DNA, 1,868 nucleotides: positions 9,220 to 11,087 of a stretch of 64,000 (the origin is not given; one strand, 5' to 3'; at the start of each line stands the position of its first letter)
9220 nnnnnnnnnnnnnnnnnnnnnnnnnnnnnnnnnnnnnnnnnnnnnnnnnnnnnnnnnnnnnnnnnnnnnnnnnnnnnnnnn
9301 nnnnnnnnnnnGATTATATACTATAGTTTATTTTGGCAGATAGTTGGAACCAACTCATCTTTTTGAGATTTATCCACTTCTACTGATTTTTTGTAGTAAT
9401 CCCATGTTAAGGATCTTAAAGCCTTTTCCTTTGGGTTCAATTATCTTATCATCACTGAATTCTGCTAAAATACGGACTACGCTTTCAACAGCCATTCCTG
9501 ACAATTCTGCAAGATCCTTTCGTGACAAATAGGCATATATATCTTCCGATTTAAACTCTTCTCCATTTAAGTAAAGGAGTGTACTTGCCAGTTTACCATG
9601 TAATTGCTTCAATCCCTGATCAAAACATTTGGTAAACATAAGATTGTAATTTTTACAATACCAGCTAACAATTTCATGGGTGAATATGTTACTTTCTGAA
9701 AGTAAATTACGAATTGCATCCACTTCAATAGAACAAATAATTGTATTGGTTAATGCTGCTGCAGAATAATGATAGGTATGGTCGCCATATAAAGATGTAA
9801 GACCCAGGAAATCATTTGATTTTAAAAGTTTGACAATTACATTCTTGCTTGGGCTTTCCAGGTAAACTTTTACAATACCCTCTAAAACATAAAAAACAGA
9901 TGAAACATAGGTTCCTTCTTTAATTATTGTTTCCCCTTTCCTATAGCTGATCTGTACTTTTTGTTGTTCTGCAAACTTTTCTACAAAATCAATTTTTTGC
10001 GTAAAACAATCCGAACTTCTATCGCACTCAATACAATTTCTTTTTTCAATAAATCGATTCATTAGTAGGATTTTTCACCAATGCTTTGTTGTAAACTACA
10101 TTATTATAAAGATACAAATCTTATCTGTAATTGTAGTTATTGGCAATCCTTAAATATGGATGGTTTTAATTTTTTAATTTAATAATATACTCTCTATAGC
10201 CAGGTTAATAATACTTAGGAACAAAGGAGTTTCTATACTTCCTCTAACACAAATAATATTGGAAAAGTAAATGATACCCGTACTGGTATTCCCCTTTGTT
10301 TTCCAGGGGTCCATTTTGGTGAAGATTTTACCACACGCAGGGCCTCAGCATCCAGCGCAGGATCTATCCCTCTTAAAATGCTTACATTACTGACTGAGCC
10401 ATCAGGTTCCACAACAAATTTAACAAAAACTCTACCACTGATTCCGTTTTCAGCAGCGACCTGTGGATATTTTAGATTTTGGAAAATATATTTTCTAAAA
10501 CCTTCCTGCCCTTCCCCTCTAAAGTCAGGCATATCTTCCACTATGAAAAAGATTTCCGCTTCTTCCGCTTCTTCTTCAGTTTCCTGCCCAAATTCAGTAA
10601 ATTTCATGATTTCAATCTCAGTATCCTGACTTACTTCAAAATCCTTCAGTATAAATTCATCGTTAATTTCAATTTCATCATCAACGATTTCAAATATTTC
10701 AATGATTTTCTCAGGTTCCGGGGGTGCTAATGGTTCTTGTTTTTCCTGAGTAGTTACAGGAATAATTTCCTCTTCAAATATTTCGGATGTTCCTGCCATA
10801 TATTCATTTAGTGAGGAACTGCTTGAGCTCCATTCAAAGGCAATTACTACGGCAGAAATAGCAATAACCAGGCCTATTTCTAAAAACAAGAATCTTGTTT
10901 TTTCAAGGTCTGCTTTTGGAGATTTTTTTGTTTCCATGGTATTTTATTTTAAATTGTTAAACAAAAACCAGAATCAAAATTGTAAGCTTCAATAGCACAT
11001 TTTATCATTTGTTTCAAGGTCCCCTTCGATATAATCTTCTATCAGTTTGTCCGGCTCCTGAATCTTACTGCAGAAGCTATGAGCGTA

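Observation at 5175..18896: Imperfect tandem segmental duplication (~5.9 kb + ~7.8 kb) with strictly one-sided gene decay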

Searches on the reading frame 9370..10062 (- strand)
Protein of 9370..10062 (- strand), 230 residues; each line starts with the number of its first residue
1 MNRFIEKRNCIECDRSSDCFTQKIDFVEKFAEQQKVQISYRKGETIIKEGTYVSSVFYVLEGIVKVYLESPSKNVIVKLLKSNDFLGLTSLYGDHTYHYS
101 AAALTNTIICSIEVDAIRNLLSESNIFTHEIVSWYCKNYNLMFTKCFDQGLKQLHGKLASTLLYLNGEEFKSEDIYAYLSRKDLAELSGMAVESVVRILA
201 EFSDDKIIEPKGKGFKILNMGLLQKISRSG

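Call 7: search_protein_families(library=pfam, proteins=[window:9370-10062:-], max_evalue=0.01)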
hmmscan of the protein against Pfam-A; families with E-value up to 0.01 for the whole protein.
window:9370-10062:- (230 aa): 3 families
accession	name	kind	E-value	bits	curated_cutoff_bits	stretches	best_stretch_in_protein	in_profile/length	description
PF00027.35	cNMP_binding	-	1.5e-18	66.9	27.5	1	38-123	2-88/89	Cyclic nucleotide-binding domain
PF13545.12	HTH_Crp_2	-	5.4e-12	45.9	27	1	157-225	2-69/70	Crp-like helix-turn-helix domain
PF00325.26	Crp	-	0.00033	20.7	21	1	179-208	3-32/32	Bacterial regulatory proteins, crp family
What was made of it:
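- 9370..10062 (-): FNR1, the CRP/FNR-family regulator of the alpha allele (230 aa). Pfam cNMP_binding plus HTH_Crp_2 (call 7).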

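Call 10: find_encoding_contigs(protein=window:9370-10062:-, flank=10000, max_places=10)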
Protein window:9370-10062:- (230 aa): no gene with exactly this product is on record in the collection.

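Call 13: find_homologous_proteins(query=window:9370-10062:-, max_evalue=1e-20)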
Query window:9370-10062:- (230 aa): 246 proteins with E <= 1e-20 among 814 candidates; the best 120 are listed.
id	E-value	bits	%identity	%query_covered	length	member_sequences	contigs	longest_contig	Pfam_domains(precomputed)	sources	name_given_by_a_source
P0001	2.3e-140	484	95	100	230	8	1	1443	PF13545.13,PF00027.36,PF00325.27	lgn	-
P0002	1.2e-109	383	74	100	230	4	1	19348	PF13545.13,PF00027.36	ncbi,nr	ncbi:MAG: Crp/Fnr family transcriptional regulator [Bacteroidales bacterium]|nr:Crp/Fnr family trans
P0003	3.9e-109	381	74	100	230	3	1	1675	PF13545.13,PF00027.36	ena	-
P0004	1.5e-108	380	75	100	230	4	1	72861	PF13545.13,PF00027.36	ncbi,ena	-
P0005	6.1e-107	374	73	100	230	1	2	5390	PF13545.13,PF00027.36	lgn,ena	-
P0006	1.4e-104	367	72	100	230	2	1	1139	PF13545.13,PF00027.36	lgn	-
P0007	5.8e-102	358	70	100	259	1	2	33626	PF13545.13,PF00027.36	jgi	-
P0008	4.7e-99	349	70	100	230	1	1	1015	PF13545.13,PF00027.36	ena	-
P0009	7.4e-95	335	67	100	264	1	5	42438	PF13545.13,PF00027.36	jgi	-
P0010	2.2e-92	327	63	100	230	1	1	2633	PF13545.13,PF00027.36,PF00325.27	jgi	jgi:CRP-like cAMP-binding protein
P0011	1.0e-91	325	64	100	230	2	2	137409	PF13545.13,PF00027.36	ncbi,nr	ncbi:MAG: Crp/Fnr family transcriptional regulator [Bacteroidales bacterium]|nr:Crp/Fnr family trans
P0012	1.5e-90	321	62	100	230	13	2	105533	PF13545.13,PF00027.36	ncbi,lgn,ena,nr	ncbi:MAG: Crp/Fnr family transcriptional regulator [Bacteroidales bacterium]|nr:Crp/Fnr family trans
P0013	3.2e-90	320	63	100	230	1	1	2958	PF13545.13,PF00027.36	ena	-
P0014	1.0e-89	318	63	100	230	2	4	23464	PF13545.13,PF00027.36,PF00325.27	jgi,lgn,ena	-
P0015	1.8e-89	317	63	100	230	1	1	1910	PF13545.13,PF00027.36,PF00325.27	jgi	jgi:CRP/FNR family transcriptional regulator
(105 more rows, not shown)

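Call 15: find_encoding_contigs(protein=P0004, flank=10000, max_places=10)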
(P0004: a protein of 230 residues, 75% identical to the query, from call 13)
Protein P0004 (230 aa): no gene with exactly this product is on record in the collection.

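Call 16: find_encoding_contigs(protein=P0001, flank=10000, max_places=10)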
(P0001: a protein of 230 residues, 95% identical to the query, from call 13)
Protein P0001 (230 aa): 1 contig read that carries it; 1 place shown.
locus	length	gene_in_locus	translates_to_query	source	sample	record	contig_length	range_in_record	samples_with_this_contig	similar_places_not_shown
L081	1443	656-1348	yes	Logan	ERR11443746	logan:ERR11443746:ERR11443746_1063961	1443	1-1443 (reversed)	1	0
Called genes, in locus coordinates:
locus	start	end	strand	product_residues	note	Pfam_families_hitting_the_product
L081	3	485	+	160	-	?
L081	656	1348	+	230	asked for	PF00027:cNMP_binding, PF00325:Crp (faint), PF13545:HTH_Crp_2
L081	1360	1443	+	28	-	?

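Call 17: list_cluster_members(proteins=[P0004, P0002, P0005])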
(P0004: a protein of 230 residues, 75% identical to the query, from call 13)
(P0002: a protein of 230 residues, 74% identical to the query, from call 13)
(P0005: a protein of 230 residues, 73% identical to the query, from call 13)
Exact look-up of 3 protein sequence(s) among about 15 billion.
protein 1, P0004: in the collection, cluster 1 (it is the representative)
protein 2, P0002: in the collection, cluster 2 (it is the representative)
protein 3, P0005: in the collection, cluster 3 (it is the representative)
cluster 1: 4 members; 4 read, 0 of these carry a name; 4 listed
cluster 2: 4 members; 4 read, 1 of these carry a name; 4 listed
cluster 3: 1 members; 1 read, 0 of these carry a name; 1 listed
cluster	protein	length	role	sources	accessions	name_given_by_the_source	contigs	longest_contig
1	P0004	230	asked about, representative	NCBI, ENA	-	-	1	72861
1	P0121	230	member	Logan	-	-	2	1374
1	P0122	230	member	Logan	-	-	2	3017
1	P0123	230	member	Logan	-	-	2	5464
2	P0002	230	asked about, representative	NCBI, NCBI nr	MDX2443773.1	MAG: Crp/Fnr family transcriptional regulator [Bacteroidales bacterium] | Crp/Fnr family transcriptional regulator [Bacteroidales bacterium]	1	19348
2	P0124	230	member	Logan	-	-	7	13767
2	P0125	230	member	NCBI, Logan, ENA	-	-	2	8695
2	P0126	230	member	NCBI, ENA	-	-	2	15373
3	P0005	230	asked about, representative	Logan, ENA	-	-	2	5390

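Call 19: find_encoding_contigs(protein=P0123, flank=10000, max_places=10)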
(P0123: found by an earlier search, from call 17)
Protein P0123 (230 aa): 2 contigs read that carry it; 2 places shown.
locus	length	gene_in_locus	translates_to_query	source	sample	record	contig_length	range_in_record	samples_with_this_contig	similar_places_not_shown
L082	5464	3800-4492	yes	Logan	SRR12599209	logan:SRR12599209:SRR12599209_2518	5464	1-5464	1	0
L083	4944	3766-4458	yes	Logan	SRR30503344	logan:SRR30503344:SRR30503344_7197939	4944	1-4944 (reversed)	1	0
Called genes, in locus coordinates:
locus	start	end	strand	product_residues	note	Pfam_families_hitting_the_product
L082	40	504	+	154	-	-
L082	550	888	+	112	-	PF02579:Nitro_FeMo-Co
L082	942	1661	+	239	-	PF03544:TonB_C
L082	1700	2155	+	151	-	-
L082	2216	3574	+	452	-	PF00890:FAD_binding_2 (faint), PF07992:Pyr_redox_2, PF13434:Lys_Orn_oxgnase (faint), PF13450:NAD_binding_8 (faint), PF13738:Pyr_redox_3 (faint), PF00070:Pyr_redox, PF02852:Pyr_redox_dim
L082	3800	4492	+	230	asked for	PF00027:cNMP_binding, PF13545:HTH_Crp_2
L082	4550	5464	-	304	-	?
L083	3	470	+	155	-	?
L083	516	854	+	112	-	PF02579:Nitro_FeMo-Co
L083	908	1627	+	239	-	PF03544:TonB_C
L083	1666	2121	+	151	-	-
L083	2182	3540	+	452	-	PF00890:FAD_binding_2 (faint), PF07992:Pyr_redox_2, PF13434:Lys_Orn_oxgnase (faint), PF13450:NAD_binding_8 (faint), PF13738:Pyr_redox_3 (faint), PF00070:Pyr_redox, PF02852:Pyr_redox_dim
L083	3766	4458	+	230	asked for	PF00027:cNMP_binding, PF13545:HTH_Crp_2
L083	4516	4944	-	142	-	?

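Call 20: find_encoding_contigs(protein=P0122, flank=10000, max_places=10)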
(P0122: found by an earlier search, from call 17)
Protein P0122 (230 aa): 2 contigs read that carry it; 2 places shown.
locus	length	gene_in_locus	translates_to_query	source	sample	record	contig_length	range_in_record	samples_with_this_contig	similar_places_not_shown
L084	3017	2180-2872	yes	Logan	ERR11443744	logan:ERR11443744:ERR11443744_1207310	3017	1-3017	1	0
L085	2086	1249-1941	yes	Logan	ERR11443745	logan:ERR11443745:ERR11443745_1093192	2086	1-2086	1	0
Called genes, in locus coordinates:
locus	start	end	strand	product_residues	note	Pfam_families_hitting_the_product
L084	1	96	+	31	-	?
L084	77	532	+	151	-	-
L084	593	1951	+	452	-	PF07992:Pyr_redox_2, PF13450:NAD_binding_8 (faint), PF13738:Pyr_redox_3 (weak), PF00070:Pyr_redox, PF02852:Pyr_redox_dim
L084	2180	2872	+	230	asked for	PF00027:cNMP_binding, PF13545:HTH_Crp_2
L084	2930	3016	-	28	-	?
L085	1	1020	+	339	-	?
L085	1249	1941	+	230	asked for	PF00027:cNMP_binding, PF13545:HTH_Crp_2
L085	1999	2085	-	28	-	?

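Call 21: find_encoding_contigs(protein=P0121, flank=10000, max_places=10)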
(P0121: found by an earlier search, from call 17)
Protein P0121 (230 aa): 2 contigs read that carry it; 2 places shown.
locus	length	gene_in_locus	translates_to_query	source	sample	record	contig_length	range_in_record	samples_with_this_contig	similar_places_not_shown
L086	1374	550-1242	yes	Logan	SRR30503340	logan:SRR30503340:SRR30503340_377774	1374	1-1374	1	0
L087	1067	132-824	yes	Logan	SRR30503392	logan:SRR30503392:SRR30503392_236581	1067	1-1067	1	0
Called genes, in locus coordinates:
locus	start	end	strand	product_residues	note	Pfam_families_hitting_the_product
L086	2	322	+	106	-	?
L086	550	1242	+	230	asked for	PF00027:cNMP_binding, PF13545:HTH_Crp_2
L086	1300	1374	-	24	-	?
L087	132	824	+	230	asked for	PF00027:cNMP_binding, PF13545:HTH_Crp_2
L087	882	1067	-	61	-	?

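Call 54: find_encoding_contigs(protein=P0002, flank=10000, max_places=6)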
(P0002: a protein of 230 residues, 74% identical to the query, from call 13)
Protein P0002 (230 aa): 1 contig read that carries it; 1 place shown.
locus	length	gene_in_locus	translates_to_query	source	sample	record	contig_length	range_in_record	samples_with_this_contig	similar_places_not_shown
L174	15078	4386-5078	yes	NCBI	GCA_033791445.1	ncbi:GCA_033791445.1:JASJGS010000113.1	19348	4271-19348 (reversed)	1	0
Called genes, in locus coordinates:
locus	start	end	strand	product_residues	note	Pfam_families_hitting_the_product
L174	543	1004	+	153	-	-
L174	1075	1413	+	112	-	PF02579:Nitro_FeMo-Co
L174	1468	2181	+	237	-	PF03544:TonB_C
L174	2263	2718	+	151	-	-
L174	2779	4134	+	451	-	PF00890:FAD_binding_2 (faint), PF01134:GIDA (faint), PF01266:DAO (faint), PF07992:Pyr_redox_2, PF13434:Lys_Orn_oxgnase (weak), PF13738:Pyr_redox_3, PF00070:Pyr_redox, PF02852:Pyr_redox_dim, +2 more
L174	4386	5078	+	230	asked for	PF00027:cNMP_binding, PF13545:HTH_Crp_2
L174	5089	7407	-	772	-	PF14498:Glyco_hyd_65N_2, PF22124:Glyco_hydro_95_cat, PF21307:Glyco_hydro_95_C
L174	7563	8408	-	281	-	PF00905:Transpeptidase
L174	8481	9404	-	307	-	PF22847:Glyco_hydro_43_rel, PF04616:Glyco_hydro_43 (weak)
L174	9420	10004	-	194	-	-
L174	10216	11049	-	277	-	PF13483:Lactamase_B_3, PF12706:Lactamase_B_2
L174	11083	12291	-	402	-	PF03315:SDH_beta, PF03313:SDH_alpha, PF03315:SDH_beta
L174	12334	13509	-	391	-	PF01370:Epimerase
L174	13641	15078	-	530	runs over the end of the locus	PF16586:DUF5060, PF13204:Apiosidase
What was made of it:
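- On In-situ tandem segmental duplication followed by one-sided decay: L174 has the full locus once (call 54).
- L174 has the whole locus once, in the beta layout (call 54).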

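Call 57: search_protein_families(library=ncbifam, proteins=[window:9370-10062:-], max_evalue=0.001)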
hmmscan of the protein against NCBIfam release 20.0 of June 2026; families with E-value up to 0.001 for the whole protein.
window:9370-10062:- (230 aa): 10 families
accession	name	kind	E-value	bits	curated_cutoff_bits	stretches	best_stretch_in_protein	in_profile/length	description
NF006901.0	PRK09392.1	equivalog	3.1e-14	52.9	211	1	41-217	36-211/236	transcriptional activator FtrB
NF008732.0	PRK11753.1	equivalog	1.1e-12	47.8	266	1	22-215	11-208/214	cAMP-activated global transcriptional regulator CRP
NF007707.0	PRK10402.1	subfamily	1.2e-10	41.4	180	1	29-227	26-218/226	transcriptional regulator YeiL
NF008365.0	PRK11161.1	subfamily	3.1e-10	39.7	228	1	10-227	20-243/250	fumarate/nitrate reduction transcriptional regulator Fnr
NF045989.1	TransRegFnrLRhodb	equivalog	7e-09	35.3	300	1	7-213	7-220/245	transcriptional regulator FnrL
NF050806.1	TransRegFixKCaul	equivalog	5.3e-08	32.4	300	1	35-208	23-194/215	transcriptional regulator FixK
NF041163.2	encap_f2b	equivalog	7e-07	28.7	400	1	26-131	87-193/450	family 2B encapsulin nanocompartment shell protein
NF052518.1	TransRegLdrP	equivalog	1.3e-06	28.6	300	1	41-220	5-181/195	transcriptional regulator LdrP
TIGR03697.1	NtcA_cyano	equivalog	0.0001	22.2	244.95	1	43-215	1-180/193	global nitrogen regulator NtcA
NF050815.1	TransActFtrBCaul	equivalog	0.00029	20.2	300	1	39-202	36-199/251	transcriptional activator FtrB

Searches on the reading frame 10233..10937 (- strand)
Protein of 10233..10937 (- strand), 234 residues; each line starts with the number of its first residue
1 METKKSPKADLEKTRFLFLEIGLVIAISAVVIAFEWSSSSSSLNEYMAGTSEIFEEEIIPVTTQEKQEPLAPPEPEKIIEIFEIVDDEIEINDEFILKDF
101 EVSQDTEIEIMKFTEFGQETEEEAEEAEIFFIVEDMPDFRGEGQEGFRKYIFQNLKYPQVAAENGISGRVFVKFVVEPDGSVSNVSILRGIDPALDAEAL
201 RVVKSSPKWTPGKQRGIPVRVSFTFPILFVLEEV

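Call 7: search_protein_families(library=pfam, proteins=[window:10233-10937:-], max_evalue=0.01)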
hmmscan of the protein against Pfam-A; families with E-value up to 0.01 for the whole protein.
window:10233-10937:- (234 aa): 1 family
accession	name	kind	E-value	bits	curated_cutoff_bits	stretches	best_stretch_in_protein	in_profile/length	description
PF03544.19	TonB_C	-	2e-22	79.9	24.6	1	154-231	2-79/79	Gram-negative bacterial TonB protein C-terminal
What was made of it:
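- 10233..10937 (-): TonB1, the alpha allele (234 aa, intact). Pfam TonB_C (call 7).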

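Call 46: search_protein_families(library=pfam, proteins=[L089:125-646:-], max_evalue=0.001)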
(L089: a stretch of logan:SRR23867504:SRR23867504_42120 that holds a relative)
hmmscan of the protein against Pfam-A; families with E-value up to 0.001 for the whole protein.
L089:125-646:- (173 aa): 0 families

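Call 57: search_protein_families(library=ncbifam, proteins=[L093:81-419:+, window:10233-10937:-, L089:125-646:-], max_evalue=0.001)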
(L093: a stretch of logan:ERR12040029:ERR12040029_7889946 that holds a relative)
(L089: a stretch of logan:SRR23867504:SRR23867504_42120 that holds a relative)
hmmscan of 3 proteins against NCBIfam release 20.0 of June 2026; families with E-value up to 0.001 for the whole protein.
L093:81-419:+ (112 aa): 1 family
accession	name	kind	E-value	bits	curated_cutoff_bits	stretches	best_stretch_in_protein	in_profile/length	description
NF041136.1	MrpORP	equivalog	5.9e-15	55.4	450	1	2-103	265-364/365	iron-sulfur cluster carrier protein MrpORP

window:10233-10937:- (234 aa): 5 families
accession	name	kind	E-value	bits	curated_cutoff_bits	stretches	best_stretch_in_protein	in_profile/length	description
TIGR01352.1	tonB_Cterm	subfamily_domain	1e-14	54.6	27.1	1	156-231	2-75/76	TonB family protein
NF038079.1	TonB_sider_MxcH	equivalog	2.4e-05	22.6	925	1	154-232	9-86/792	TonB-dependent siderophore myxochelin receptor MxcH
NF008083.0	PRK10819.1-4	equivalog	0.0001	22.4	448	1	153-221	159-228/239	TonB system transport protein TonB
NF008082.0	PRK10819.1-3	equivalog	0.00015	21.6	265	0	157-189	168-200/242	TonB system transport protein TonB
NF008081.0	PRK10819.1-2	equivalog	0.00054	20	377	0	154-195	161-201/240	TonB system transport protein TonB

L089:125-646:- (173 aa): 0 families
